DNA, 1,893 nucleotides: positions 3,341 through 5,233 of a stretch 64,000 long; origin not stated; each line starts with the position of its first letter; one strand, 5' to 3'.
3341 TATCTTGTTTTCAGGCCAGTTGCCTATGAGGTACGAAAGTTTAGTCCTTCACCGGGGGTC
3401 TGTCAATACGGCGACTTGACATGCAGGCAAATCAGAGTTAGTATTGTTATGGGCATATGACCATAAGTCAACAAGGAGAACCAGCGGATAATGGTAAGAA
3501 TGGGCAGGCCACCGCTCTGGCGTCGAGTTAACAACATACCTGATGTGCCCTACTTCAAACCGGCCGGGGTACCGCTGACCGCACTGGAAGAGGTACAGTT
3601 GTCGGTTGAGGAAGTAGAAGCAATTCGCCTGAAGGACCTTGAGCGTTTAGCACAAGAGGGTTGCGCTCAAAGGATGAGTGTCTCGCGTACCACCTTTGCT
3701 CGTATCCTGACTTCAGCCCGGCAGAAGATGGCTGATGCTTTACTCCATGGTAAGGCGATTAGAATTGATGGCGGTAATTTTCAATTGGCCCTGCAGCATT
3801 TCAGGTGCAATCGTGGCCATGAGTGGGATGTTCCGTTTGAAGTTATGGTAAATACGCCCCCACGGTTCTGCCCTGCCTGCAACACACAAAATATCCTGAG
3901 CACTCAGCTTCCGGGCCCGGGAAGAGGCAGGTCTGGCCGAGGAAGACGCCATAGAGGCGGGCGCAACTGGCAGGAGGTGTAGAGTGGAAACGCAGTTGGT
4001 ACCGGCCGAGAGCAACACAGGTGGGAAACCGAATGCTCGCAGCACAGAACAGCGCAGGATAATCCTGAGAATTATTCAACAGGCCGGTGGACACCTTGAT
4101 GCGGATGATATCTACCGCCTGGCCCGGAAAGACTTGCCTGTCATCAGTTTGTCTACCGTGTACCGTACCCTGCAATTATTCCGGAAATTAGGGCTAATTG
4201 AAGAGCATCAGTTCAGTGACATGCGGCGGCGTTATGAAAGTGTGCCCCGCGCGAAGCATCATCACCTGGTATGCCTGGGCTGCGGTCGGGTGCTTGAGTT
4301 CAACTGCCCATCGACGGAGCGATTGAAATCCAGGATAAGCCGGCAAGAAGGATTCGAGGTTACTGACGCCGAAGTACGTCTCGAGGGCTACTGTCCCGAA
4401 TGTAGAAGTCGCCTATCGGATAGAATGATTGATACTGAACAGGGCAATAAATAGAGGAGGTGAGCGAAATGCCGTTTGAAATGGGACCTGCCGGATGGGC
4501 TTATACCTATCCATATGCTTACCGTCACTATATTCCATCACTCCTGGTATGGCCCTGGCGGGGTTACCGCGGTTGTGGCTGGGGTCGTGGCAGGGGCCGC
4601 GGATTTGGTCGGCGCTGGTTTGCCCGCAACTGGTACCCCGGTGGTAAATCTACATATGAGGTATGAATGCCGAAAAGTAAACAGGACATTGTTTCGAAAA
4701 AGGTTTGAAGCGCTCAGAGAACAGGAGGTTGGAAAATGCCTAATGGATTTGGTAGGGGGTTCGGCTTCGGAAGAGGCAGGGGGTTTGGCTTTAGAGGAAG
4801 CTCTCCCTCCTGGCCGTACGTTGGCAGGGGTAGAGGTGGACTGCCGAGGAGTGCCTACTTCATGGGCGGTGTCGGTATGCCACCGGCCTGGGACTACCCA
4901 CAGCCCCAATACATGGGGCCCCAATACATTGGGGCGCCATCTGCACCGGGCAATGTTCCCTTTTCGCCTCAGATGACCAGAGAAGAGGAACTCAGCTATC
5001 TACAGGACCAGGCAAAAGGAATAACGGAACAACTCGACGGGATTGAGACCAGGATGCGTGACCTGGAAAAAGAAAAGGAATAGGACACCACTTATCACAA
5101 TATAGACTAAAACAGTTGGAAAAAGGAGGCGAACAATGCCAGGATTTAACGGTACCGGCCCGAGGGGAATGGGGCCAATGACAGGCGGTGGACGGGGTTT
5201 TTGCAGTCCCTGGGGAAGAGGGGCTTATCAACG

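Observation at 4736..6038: NifX-like carrier shares a C-terminal coiled-coil module with two stand-alone DUF5320-like proteins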

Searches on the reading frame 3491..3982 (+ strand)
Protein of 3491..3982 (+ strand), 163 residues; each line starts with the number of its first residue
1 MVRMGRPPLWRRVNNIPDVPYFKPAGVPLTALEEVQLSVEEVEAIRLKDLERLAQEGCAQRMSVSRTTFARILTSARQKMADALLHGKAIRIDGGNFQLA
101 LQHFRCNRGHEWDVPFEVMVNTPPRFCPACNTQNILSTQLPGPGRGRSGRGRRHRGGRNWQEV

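Call 3: search_protein_families(library=pfam, proteins=[window:3491-3982:+], max_evalue=0.1)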
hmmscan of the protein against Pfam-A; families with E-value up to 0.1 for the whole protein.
window:3491-3982:+ (163 aa): 5 families
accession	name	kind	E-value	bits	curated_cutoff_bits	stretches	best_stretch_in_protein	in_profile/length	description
PF02001.22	DUF134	-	1.2e-25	90.4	27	1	1-98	1-96/98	Protein of unknown function DUF134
PF14848.11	HU-DNA_bdg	-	0.0062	17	30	1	42-99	23-80/124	DNA-binding domain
PF07638.17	Sigma70_ECF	-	0.021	15.2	21.1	1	36-84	135-183/185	ECF sigma factor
PF08281.18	Sigma70_r4_2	-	0.029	14.4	25.7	1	36-80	10-54/54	Sigma-70, region 4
PF09723.15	Zn_ribbon_8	-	0.067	13.7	34.4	0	104-134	6-36/41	Zinc ribbon domain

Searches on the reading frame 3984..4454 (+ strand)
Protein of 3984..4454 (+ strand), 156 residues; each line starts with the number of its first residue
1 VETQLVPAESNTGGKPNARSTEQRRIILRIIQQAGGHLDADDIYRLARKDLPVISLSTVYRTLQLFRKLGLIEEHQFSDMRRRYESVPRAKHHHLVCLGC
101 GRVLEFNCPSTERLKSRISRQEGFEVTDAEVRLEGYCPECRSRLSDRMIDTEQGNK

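Call 3: search_protein_families(library=pfam, proteins=[window:3984-4454:+], max_evalue=0.1)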
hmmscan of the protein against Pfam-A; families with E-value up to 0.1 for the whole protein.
window:3984-4454:+ (156 aa): 8 families
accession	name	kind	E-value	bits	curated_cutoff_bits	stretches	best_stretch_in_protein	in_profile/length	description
PF01475.25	FUR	-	3.1e-34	118.1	23.1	1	17-132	3-119/121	Ferric uptake regulator family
PF13565.12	HTH_32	-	0.00082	20.3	33.7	1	13-63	23-73/73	Homeodomain-like domain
PF08271.17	Zn_Ribbon_TF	-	0.0022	17.9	29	0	92-107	17-32/43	TFIIB zinc-binding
PF07191.17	Zn_ribbon_6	-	0.033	14.6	25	0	128-145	23-40/67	Double zinc ribbon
PF14447.12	Prok-RING_4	-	0.043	14.1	27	0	94-113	18-38/46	Prokaryotic RING finger family 4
PF08821.16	CGGC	-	0.057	14.1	27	1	96-143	3-51/106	CGGC domain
PF21100.3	MCM_C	-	0.062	13.6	27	0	27-76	10-57/64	MCM protein C-terminal winged helix-turn-helix domain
PF25169.1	DUF7830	-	0.088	13.1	27.5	0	73-108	13-48/72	Domain of unknown function (DUF7830)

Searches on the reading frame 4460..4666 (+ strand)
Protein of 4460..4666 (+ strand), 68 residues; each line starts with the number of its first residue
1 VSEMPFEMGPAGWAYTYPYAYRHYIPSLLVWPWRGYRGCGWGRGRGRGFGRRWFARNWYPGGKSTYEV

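Call 3: search_protein_families(library=pfam, proteins=[window:4460-4666:+], max_evalue=0.1)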
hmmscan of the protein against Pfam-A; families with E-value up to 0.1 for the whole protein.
window:4460-4666:+ (68 aa): 0 families

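Call 14: search_protein_families(library=ncbifam, proteins=[window:4460-4666:+], max_evalue=0.01)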
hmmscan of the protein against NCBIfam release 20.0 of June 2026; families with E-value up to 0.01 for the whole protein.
window:4460-4666:+ (68 aa): 0 families

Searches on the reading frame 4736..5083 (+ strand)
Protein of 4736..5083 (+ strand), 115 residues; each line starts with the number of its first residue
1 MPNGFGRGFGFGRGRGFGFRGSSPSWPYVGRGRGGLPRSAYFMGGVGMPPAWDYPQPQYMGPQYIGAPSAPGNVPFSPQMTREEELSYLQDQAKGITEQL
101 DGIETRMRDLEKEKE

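Call 3: search_protein_families(library=pfam, proteins=[window:4736-5083:+], max_evalue=0.1)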
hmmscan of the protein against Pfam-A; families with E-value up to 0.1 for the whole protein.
window:4736-5083:+ (115 aa): 1 family
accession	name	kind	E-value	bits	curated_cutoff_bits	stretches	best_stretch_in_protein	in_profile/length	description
PF17253.7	DUF5320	-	0.014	17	27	1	1-110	1-99/99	Family of unknown function (DUF5320)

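Call 14: search_protein_families(library=ncbifam, proteins=[window:4736-5083:+], max_evalue=0.01)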
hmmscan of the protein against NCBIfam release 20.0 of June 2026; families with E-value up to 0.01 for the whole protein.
window:4736-5083:+ (115 aa): 0 families
